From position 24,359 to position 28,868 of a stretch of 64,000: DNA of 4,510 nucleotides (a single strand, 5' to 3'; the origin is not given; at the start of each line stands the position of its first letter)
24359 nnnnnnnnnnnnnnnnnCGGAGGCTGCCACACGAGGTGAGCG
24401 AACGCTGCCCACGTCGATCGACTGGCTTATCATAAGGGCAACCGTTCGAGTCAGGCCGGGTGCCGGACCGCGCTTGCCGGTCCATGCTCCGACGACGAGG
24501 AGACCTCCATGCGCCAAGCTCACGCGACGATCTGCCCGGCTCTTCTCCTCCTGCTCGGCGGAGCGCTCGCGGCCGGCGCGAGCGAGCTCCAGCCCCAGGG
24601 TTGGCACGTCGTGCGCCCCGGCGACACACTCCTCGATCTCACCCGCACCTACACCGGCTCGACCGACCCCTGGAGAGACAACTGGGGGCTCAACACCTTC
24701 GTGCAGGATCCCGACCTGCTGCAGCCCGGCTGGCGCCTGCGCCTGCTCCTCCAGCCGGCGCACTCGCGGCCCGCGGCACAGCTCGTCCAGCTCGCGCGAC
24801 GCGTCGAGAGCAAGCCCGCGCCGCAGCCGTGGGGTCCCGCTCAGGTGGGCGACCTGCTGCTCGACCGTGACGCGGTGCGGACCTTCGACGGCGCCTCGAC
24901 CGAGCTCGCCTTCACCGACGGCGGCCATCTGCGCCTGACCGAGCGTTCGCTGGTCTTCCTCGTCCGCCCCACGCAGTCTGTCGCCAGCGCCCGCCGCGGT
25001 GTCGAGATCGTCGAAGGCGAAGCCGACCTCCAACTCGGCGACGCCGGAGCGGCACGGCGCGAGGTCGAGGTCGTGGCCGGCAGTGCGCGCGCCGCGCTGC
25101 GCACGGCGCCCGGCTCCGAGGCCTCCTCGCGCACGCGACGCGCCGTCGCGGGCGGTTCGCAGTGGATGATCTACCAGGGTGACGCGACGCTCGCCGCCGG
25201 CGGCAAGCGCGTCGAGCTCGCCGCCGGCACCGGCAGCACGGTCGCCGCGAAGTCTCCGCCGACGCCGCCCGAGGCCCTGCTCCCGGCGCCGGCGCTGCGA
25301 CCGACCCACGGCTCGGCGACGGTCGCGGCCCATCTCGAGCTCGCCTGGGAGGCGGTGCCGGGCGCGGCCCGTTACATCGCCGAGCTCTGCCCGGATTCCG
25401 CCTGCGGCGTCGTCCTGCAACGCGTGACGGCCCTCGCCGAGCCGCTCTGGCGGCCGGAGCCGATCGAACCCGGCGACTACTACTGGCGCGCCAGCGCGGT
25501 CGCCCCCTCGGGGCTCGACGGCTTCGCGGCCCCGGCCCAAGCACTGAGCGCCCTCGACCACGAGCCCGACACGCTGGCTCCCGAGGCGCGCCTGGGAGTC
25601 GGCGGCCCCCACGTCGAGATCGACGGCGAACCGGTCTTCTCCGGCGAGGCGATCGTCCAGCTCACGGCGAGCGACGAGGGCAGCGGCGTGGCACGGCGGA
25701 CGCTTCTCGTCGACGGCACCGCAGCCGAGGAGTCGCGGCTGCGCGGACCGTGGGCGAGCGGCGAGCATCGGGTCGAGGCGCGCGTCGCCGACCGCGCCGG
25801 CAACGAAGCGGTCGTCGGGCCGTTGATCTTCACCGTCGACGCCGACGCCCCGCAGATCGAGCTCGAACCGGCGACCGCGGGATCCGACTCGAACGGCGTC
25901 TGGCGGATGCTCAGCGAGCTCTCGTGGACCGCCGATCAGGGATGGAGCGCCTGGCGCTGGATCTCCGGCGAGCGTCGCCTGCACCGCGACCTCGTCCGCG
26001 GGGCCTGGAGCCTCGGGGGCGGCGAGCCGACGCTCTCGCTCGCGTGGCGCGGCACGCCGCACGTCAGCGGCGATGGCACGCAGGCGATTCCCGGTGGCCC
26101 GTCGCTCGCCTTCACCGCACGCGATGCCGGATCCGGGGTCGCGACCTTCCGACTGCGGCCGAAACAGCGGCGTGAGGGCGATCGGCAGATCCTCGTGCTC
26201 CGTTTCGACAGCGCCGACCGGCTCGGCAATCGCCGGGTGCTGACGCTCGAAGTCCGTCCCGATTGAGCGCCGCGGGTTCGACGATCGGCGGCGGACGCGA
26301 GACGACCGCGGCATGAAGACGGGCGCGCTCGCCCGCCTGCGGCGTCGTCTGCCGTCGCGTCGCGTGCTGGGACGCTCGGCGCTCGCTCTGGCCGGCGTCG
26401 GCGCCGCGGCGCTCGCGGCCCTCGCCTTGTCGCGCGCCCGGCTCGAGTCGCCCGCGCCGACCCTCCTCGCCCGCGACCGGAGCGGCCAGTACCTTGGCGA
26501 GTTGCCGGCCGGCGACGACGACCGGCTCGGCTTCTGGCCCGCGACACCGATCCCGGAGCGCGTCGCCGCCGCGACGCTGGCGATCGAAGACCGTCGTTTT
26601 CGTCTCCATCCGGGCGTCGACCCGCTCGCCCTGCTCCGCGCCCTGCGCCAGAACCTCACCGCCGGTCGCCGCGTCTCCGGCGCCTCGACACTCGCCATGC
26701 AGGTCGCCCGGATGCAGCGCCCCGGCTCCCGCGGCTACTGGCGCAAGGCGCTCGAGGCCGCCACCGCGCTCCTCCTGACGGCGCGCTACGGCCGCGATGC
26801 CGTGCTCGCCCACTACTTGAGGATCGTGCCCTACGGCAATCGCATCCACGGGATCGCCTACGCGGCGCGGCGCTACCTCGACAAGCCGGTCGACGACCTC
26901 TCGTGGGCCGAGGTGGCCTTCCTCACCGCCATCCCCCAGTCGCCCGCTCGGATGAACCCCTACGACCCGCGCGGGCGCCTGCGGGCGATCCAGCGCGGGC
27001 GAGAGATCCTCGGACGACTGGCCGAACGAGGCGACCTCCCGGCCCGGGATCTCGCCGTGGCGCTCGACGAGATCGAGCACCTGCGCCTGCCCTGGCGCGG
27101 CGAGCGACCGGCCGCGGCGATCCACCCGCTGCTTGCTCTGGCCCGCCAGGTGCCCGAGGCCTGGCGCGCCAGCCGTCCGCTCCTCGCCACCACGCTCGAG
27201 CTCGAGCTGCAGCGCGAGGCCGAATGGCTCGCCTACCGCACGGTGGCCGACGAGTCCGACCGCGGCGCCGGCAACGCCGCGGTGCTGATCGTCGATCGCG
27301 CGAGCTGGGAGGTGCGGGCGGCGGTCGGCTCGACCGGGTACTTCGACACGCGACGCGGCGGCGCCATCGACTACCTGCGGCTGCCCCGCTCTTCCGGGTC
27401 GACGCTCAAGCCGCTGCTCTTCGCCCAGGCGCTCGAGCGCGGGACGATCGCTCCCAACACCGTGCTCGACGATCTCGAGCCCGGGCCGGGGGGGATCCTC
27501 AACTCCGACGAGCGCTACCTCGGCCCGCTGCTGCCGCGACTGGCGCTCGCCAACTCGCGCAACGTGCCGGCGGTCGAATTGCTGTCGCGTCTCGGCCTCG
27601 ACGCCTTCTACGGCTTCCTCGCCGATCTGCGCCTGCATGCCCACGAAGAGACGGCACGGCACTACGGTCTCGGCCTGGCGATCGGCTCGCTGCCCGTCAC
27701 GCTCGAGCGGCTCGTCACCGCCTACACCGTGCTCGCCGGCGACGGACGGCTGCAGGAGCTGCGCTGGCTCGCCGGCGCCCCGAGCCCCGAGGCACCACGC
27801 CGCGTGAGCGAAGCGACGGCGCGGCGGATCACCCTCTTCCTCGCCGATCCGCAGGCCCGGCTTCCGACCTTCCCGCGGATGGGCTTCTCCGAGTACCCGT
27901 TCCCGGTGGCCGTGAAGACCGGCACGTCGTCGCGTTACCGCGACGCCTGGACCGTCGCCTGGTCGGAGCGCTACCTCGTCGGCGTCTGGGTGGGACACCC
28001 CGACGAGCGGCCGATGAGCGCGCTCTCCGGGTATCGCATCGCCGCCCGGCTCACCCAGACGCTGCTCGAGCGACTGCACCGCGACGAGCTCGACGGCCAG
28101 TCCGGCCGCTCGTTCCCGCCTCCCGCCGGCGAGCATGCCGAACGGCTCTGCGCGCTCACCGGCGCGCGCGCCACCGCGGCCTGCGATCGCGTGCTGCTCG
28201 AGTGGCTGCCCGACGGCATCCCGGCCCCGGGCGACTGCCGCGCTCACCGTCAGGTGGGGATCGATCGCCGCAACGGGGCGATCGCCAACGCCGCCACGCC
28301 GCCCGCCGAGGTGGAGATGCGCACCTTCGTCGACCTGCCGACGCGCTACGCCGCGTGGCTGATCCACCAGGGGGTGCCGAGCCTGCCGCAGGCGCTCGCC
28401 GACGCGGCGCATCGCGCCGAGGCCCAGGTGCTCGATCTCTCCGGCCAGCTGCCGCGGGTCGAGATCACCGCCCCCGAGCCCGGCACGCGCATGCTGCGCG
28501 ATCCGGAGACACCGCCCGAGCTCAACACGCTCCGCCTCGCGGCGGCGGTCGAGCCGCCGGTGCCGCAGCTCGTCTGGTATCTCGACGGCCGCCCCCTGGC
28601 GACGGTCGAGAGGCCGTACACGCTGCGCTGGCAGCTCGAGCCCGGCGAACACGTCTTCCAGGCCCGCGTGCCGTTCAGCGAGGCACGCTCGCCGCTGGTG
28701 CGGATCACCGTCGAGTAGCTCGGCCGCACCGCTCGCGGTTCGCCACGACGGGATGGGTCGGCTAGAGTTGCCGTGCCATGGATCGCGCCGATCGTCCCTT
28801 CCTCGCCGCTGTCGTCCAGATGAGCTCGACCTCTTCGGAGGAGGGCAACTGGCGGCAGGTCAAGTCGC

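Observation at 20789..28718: pbpC separated from the A2M gene by a divergent Ser/Thr-kinase / FHA-EAL signalling module and a LysM-FecR gene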

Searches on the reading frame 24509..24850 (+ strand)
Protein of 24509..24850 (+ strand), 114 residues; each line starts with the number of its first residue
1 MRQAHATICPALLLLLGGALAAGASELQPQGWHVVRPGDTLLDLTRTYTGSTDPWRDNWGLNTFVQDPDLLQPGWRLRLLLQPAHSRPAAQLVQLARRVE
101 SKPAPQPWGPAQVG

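Call 39: search_protein_families(library=pfam, proteins=[window:24509-24850:+], max_evalue=10)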
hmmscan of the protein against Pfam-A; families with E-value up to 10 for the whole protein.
window:24509-24850:+ (114 aa): 3 families
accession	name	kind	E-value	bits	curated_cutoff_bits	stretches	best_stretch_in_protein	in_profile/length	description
PF08817.16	YukD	-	0.014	16.6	27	1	6-47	24-62/76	WXG100 protein secretion system (Wss), protein YukD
PF01476.26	LysM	-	0.034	14.6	20.9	1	33-78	1-41/43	LysM domain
PF00381.24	PTS-HPr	-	0.052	14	23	1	85-102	14-31/81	PTS HPr component phosphorylation site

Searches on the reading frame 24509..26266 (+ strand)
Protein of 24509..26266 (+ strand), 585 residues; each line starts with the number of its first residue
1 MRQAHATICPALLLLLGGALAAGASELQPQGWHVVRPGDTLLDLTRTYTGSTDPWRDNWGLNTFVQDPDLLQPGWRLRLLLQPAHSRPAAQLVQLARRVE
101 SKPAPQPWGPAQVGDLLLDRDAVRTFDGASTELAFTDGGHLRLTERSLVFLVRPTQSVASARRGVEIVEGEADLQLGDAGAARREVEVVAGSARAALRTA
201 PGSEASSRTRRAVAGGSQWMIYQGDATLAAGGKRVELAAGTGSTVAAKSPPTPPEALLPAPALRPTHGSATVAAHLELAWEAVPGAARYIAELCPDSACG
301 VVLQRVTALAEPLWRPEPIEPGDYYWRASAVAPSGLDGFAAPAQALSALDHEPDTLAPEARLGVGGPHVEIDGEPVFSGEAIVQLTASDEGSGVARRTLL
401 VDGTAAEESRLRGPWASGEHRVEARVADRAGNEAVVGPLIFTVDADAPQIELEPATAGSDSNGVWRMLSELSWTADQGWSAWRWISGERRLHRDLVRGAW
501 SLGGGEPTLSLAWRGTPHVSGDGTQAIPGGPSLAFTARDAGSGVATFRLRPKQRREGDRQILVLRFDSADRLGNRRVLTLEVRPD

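Call 10: search_protein_families(library=pfam, proteins=[window:24509-26266:+], max_evalue=0.01)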
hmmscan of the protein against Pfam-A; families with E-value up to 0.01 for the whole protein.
window:24509-26266:+ (585 aa): 2 families
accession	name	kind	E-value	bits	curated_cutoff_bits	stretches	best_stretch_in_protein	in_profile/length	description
PF04773.18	FecR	-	2.9e-05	24.9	24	1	121-199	1-75/97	FecR protein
PF19077.6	Big_13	-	0.00048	21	27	1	375-444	29-101/102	Bacterial Ig-like domain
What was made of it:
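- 24509..26266 (+): Secreted LysM-FecR-Ig-like protein, 585 aa. Layout: signal peptide, LysM-like 33-78, FecR 121-199, a domain with conserved Cys294/Cys299, Big_13/OmpL47-type 375-444. It is the conserved genomic partner of the kinase. Pfam FecR 24.9 bits against a 24 cutoff; Big_13 (call 10).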

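Call 39: search_protein_families(library=pfam, proteins=[window:24509-26266:+], max_evalue=10)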
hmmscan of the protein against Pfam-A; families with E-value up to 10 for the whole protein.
window:24509-26266:+ (585 aa): 3 families
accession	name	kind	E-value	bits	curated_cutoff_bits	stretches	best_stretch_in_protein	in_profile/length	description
PF04773.18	FecR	-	2.9e-05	24.9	24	1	121-199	1-75/97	FecR protein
PF19077.6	Big_13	-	0.00048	21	27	1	375-444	29-101/102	Bacterial Ig-like domain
PF13754.12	Big_3_4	-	0.032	14.6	27.3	1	416-455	32-71/106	Domain of unknown function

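Call 62: search_protein_families(library=pfam, alignment_id=A6, max_evalue=0.01)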
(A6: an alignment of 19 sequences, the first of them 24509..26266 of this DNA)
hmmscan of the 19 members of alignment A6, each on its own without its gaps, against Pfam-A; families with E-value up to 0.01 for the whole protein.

A. member 1, window:24509-26266:+ (585 aa): 2 families
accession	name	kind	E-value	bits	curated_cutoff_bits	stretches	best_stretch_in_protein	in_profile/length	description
PF04773.18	FecR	-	2.9e-05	24.9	24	1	121-199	1-75/97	FecR protein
PF19077.6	Big_13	-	0.00048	21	27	1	375-444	29-101/102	Bacterial Ig-like domain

B. families by the number of members that match (of 19 scanned): 6 families
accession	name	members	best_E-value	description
PF04773.18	FecR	18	2.9e-06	FecR protein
PF01476.26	LysM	16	3.1e-09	LysM domain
PF19077.6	Big_13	5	6.6e-05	Bacterial Ig-like domain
PF05489.18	Phage_tail_X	1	0.0017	Phage Tail Protein X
PF17957.7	Big_7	1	0.0023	Bacterial Ig domain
PF22310.2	NMB0315_dom_I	1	0.008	NMB0315-like, domain I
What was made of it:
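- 24509..26266 (+): Family level: LysM in 16 of 19 and FecR in 18 of 19 orthologues (call 62).
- On LysM (PF01476): 16 of 19 orthologues match, best 3e-9 (call 62).
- On FecR domain (PF04773): 18 of 19 orthologues match (call 62).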

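Call 63: search_solved_structures(query=A6, max_evalue=1)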
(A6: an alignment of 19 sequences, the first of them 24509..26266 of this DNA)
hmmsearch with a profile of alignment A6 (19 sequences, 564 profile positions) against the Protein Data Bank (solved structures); distinct sequences matched with E-value up to 1: 18.
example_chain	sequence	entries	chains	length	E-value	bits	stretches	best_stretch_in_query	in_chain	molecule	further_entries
3jc8_Ta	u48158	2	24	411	4.9e-11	45.3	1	15-74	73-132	LysM domain protein | TsaP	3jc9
2yn3_A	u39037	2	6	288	8.3e-08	34.7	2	379-440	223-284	PUTATIVE INNER MEMBRANE PROTEIN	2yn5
6ve2_O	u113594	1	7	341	5.6e-07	31.9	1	4-70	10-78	LysM domain-containing protein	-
7pvc_A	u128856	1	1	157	1.6e-05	27.1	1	13-72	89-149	Potassium binding protein Kbp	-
7r1l_A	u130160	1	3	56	2.5e-05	26.5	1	24-71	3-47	Spore coat assembly protein SafA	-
8zex_A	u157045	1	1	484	3.4e-05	26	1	14-77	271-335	HaloKbp1a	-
7vcm_A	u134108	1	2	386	0.00015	23.9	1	14-71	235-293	Green fluorescent protein,Potassium binding protein Kbp,Green fluorescent protein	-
4uz2_A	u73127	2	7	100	0.00048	22.3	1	18-45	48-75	CELL WALL-BINDING ENDOPEPTIDASE-RELATED PROTEIN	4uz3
4m03_A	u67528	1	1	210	0.0027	19.8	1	359-445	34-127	Serine-rich adhesin for platelets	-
9g8s_T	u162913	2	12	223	0.0038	19.3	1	16-70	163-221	Peptidoglycan-binding LysM protein | gp61 - Tail tube initiator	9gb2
4xcm_A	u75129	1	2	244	0.0066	18.5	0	20-52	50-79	Cell wall-binding endopeptidase-related protein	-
4m00_A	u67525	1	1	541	0.015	17.3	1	356-445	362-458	Serine-rich adhesin for platelets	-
11ci_A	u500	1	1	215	0.088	14.8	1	18-75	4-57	Probable cell wall hydrolase LytN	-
9gtp_P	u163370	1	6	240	0.22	13.4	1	18-70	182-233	LysM domain-containing protein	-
9euf_L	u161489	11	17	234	0.24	13.3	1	22-52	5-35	Baseplate wedge subunit | ORF61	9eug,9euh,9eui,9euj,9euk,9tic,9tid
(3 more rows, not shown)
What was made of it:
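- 24509..26266 (+): The family profile matches TsaP LysM at 4.9e-11 (call 63).
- On LysM (PF01476): The family profile hits TsaP LysM at 4.9e-11 (call 63).
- Checked: It is clear at family level: 16 of 19 orthologues match, and the family profile hits the TsaP LysM domain at 5e-11 (calls 62, 63).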

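Call 86: search_protein_families(library=ncbifam, proteins=[window:24509-26266:+], max_evalue=0.001)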
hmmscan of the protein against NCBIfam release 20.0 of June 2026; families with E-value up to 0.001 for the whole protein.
window:24509-26266:+ (585 aa): 1 family
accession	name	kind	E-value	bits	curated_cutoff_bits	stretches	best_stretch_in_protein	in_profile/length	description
NF047446.1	barrel_OmpL47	domain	1.6e-10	41.3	40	1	378-443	2-68/68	OmpL47-type beta-barrel domain-containing protein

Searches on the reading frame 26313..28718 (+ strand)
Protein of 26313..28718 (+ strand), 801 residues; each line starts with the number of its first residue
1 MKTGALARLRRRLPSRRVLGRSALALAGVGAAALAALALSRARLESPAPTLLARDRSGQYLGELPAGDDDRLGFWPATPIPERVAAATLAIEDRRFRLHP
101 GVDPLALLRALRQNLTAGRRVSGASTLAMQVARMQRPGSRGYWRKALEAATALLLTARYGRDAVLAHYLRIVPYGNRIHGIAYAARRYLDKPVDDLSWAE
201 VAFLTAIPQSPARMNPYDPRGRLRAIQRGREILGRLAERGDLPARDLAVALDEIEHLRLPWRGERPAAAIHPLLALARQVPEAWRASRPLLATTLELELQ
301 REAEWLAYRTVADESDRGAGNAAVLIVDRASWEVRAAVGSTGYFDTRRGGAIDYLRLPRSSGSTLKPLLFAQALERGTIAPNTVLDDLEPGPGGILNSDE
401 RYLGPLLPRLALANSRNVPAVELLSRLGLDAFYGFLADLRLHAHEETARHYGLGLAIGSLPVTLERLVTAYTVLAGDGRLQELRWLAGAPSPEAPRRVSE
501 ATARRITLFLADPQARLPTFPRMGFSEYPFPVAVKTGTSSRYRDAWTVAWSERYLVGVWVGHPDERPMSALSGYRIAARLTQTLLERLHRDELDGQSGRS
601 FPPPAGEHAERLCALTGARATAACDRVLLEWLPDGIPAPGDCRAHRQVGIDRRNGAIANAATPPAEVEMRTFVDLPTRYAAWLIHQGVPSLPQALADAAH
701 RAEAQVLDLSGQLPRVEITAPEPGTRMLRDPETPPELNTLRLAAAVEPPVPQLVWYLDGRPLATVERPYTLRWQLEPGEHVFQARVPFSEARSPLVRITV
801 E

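Call 10: search_protein_families(library=pfam, proteins=[window:26313-28718:+], max_evalue=0.01)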
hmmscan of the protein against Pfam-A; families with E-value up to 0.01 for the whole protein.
window:26313-28718:+ (801 aa): 3 families
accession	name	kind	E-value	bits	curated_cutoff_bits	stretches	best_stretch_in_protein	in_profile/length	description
PF00912.28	Transgly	-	1.1e-43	149.1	27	1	68-234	10-175/178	Transglycosylase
PF00905.27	Transpeptidase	-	6.4e-14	52.3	22.1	1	324-564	3-282/299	Penicillin binding protein transpeptidase domain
PF06832.18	BiPBP_C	-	1.1e-10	41.7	26.8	1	714-781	10-75/90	Penicillin-Binding Protein C-terminus Family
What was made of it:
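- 26313..28718 (+): PBP1c-type bifunctional peptidoglycan synthase (PbpC), 46 nt downstream of the LysM-FecR gene. Pfam Transgly, Transpeptidase and BiPBP_C (call 10).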

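Call 86: search_protein_families(library=ncbifam, proteins=[window:26313-28718:+], max_evalue=0.001)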
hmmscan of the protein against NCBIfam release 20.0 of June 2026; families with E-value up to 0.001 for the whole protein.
window:26313-28718:+ (801 aa): 13 families
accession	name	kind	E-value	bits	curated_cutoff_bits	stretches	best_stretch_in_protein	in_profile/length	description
TIGR02073.1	PBP_1c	equivalog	1.7e-136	456.7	494.2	1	55-782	16-711/728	penicillin-binding protein 1C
NF008414.0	PRK11240.1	equivalog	1e-77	261.9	1121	1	85-649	77-628/774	peptidoglycan glycosyltransferase PbpC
TIGR02074.1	PBP_1a_fam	subfamily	5.4e-74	249.9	508.75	1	78-589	8-533/535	PBP1A family penicillin-binding protein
NF051885.1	tranpepglycosPbpC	equivalog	3.4e-66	224.2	900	1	79-590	82-595/632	multimodular transpeptidase-transglycosylase PbpC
TIGR02071.1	PBP_1b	equivalog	6.2e-40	137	717.75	1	74-593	149-687/729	penicillin-binding protein 1B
NF007061.0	PRK09506.1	equivalog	7.8e-35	119.9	1120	2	70-218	210-362/825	bifunctional glycosyl transferase/transpeptidase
NF008643.0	PRK11636.1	equivalog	6.7e-32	110.6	1263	2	79-240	73-233/850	peptidoglycan glycosyltransferase/peptidoglycan DD-transpeptidase MrcA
NF038272.1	strep_PBP1A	exception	2.3e-29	102.2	1075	2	77-239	74-237/658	penicillin-binding protein PBP1A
NF038274.1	strep_PBP1B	exception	9.6e-29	100.2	1225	2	80-225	90-241/745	penicillin-binding protein PBP1B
NF011423.0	PRK14850.1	equivalog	7e-25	87.5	1275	2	74-218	159-308/764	penicillin-binding protein 1b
TIGR02070.1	mono_pep_trsgly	equivalog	1.2e-22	80.5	182.65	1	78-214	61-198/224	monofunctional biosynthetic peptidoglycan transglycosylase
NF038276.1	strep_PBP2A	exception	4.9e-18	64.7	1100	2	79-218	103-239/716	penicillin-binding protein PBP2A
NF010008.0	PRK13481.1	equivalog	5.1e-11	42.4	270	1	73-194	81-202/269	glycosyltransferase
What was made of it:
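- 26313..28718 (+): NCBIfam PBP_1c 456.7 bits against a 494.2 cutoff, aligned over its full length (call 86).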

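Call 87: list_cluster_members(proteins=[P0121, window:26313-28718:+, window:24509-26266:+])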
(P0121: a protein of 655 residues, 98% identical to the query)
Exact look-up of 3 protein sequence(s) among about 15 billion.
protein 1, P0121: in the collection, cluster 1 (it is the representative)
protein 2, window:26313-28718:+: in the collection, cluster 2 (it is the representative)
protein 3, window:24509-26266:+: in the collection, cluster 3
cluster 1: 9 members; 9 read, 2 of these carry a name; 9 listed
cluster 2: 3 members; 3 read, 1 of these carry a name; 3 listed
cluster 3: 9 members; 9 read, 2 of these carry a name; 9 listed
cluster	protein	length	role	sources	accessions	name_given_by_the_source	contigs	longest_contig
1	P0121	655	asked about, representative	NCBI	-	-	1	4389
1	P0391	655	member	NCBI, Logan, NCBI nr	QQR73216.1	MAG: protein kinase [Holophagales bacterium]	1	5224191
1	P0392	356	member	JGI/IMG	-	serine/threonine-protein kinase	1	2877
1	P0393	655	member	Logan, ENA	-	-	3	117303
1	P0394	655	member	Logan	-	-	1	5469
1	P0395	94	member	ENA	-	-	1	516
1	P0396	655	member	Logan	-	-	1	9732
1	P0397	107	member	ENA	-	-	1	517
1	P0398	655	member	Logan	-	-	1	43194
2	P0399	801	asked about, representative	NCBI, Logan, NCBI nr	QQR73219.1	MAG: transglycosylase domain-containing protein [Holophagales bacterium]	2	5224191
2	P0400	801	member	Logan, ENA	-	-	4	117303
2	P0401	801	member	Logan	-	-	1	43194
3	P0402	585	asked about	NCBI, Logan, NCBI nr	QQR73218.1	MAG: FecR domain-containing protein [Holophagales bacterium]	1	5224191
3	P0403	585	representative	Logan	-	-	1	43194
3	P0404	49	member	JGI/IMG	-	hypothetical protein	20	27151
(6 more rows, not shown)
